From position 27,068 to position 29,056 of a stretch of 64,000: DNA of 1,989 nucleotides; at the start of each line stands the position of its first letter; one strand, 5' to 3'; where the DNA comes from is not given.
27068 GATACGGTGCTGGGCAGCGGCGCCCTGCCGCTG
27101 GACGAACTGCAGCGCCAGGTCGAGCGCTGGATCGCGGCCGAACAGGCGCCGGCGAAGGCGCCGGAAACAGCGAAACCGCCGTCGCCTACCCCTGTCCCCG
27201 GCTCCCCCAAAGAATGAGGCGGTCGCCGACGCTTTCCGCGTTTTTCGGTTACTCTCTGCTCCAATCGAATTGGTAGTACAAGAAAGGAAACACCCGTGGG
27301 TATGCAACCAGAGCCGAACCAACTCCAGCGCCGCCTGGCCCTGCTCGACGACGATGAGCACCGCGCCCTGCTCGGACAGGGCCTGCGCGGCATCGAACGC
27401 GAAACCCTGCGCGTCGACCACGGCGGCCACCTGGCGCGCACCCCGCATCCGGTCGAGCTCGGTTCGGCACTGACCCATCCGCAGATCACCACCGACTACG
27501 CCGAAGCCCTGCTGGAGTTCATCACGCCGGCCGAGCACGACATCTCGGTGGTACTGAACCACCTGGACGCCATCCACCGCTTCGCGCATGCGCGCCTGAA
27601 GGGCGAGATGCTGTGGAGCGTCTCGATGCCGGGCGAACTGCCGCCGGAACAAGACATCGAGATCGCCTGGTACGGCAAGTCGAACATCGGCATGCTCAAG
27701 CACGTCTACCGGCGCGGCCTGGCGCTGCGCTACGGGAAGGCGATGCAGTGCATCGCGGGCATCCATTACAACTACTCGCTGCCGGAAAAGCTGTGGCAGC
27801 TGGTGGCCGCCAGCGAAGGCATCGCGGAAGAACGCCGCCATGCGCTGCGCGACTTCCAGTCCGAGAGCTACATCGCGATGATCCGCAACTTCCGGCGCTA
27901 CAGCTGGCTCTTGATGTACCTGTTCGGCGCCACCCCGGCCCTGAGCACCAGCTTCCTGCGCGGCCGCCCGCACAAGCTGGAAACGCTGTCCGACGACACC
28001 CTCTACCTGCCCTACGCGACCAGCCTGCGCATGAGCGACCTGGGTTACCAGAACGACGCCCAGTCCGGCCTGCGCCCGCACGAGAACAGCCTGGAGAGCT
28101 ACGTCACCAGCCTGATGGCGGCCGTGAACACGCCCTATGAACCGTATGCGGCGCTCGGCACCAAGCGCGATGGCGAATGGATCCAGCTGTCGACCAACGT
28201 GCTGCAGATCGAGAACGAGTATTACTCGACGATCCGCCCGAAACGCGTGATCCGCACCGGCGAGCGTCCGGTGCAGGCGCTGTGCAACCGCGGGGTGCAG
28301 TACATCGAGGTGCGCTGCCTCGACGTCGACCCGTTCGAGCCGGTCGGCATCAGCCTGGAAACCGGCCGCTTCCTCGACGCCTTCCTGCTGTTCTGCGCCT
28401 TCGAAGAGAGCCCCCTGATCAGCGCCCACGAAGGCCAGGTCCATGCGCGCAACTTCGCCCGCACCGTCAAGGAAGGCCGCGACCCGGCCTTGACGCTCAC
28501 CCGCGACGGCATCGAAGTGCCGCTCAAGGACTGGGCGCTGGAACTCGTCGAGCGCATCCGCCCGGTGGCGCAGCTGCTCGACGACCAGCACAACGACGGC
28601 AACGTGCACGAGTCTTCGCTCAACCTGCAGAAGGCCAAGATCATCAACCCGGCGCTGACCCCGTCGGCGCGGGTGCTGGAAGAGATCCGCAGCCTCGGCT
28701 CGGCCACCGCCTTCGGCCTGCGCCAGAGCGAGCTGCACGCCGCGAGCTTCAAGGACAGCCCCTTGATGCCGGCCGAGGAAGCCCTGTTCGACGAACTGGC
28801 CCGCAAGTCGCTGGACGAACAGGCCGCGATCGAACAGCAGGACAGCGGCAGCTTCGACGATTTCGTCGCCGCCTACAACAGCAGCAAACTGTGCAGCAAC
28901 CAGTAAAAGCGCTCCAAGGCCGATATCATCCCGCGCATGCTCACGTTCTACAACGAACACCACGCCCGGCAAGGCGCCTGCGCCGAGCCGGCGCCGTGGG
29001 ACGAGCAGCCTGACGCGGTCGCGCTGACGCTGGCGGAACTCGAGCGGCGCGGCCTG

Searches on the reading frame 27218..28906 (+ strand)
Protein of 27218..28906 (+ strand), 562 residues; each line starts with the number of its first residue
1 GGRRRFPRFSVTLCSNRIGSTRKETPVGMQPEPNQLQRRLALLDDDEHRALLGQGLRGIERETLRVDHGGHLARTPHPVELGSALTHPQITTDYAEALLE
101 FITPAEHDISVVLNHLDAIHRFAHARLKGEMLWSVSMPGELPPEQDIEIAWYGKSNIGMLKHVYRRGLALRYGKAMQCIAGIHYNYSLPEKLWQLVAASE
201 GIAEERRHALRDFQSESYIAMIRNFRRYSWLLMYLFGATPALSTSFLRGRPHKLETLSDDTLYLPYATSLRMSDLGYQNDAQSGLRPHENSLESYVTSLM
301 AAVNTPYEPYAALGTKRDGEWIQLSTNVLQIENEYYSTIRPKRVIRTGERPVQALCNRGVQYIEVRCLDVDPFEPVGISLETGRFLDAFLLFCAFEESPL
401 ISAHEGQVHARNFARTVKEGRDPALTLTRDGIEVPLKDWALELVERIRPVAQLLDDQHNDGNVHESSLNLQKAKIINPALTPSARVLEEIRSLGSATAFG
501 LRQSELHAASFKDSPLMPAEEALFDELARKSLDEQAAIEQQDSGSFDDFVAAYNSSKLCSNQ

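Call 84: search_protein_families(library=pfam, proteins=[window:27218-28906:+], max_evalue=0.00001)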
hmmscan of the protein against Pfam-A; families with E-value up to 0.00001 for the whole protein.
window:27218-28906:+ (562 aa): 1 family
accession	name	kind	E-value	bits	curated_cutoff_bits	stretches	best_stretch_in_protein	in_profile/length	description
PF04262.19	Glu_cys_ligase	-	3.5e-163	543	27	1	41-414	2-370/372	Glutamate-cysteine ligase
